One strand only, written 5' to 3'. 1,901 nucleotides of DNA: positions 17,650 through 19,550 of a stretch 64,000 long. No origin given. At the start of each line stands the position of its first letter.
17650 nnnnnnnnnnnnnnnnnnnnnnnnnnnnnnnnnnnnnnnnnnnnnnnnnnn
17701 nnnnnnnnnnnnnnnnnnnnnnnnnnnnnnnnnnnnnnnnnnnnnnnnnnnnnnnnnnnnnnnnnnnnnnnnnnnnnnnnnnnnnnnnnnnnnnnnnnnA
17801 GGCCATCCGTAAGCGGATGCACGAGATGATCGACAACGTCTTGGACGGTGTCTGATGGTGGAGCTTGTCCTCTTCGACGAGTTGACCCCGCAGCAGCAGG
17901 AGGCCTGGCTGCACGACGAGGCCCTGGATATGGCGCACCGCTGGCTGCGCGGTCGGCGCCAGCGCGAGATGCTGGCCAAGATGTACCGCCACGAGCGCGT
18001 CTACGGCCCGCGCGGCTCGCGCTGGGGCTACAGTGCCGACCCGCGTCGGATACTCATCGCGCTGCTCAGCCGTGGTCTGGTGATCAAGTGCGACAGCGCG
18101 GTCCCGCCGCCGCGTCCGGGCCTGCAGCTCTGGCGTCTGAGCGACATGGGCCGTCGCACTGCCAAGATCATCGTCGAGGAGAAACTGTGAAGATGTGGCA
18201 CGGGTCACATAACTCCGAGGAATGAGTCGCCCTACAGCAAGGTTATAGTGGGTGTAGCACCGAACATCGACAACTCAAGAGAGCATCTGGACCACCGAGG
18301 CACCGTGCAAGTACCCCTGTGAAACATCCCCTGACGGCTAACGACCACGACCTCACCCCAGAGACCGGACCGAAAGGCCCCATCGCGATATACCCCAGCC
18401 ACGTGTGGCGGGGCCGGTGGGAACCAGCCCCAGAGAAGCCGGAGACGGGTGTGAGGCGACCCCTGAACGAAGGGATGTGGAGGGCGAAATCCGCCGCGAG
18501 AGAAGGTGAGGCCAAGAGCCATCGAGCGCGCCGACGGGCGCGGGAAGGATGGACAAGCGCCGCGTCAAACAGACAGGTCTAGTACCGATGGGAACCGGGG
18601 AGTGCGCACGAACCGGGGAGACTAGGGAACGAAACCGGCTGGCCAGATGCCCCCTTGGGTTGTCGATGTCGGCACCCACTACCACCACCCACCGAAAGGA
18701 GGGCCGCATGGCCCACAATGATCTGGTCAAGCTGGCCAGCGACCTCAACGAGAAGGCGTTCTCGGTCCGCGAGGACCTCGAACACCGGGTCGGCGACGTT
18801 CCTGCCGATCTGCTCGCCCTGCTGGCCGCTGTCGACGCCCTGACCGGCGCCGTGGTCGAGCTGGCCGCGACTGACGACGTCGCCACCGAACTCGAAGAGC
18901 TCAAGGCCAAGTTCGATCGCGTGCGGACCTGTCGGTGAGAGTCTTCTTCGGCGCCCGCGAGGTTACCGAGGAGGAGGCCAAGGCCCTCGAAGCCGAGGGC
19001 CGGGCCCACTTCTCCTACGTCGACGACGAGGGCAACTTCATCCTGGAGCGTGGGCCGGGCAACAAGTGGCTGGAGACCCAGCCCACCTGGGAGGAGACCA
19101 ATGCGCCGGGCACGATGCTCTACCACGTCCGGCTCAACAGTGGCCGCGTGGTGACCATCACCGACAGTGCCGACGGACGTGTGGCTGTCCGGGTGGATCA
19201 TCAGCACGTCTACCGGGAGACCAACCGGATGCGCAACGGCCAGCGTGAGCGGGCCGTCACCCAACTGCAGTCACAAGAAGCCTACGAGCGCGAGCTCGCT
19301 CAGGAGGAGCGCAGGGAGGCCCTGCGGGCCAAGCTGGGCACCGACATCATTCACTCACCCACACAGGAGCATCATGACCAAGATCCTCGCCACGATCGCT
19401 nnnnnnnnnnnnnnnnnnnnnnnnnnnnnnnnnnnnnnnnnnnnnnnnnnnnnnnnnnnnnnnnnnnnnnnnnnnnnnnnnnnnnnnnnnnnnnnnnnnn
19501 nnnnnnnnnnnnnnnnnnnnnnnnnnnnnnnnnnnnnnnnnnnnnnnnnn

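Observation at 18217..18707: Orphan copy of the promoter element driving a 450-bp purine-rich non-coding region: candidate phage ncRNA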

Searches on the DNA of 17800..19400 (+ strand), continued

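Call 91: search_rna_families(sources=[L003, L009, L011, L015, L016, L018, L021, L026, L029, L033, L035, L036, L069, L078, L087, L070, L061, L106, L119, L124], threshold=gathering)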
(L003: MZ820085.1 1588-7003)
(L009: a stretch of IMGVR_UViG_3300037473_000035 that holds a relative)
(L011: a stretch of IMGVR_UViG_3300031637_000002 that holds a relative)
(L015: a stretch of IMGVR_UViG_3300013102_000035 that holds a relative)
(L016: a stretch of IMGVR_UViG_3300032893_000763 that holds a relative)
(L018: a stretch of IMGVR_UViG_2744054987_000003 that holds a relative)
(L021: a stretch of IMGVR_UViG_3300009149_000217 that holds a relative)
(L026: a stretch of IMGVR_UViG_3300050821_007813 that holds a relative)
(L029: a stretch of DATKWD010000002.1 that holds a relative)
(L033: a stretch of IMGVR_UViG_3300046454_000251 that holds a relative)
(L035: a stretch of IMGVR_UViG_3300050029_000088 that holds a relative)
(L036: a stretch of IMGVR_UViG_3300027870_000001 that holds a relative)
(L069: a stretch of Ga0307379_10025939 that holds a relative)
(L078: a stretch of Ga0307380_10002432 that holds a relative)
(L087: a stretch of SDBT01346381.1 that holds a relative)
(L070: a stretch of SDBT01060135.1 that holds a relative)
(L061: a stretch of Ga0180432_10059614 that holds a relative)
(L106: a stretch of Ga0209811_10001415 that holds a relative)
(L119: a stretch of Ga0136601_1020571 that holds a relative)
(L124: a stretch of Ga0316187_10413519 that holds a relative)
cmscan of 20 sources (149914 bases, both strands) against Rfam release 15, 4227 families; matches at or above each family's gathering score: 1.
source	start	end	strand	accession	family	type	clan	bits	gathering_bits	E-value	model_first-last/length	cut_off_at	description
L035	10219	10301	-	RF00023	tmRNA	Gene;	CL00001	57.7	47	1.3e-19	1-374/374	no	transfer-messenger RNA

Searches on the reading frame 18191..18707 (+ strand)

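Call 55: search_protein_families(library=pfam, proteins=[L003:4412-5242:+, L003:2935-3279:+, L003:7-894:+], max_evalue=0.01)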
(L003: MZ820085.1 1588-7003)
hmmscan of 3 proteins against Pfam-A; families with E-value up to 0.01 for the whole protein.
L003:4412-5242:+ (276 aa): 0 families

L003:2935-3279:+ (114 aa): 0 families

L003:7-894:+ (295 aa): 1 family
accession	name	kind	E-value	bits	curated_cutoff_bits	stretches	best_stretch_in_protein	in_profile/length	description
PF10127.15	RlaP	-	4.4e-21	76.1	23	1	42-273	20-247/249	RNA repair pathway DNA polymerase beta family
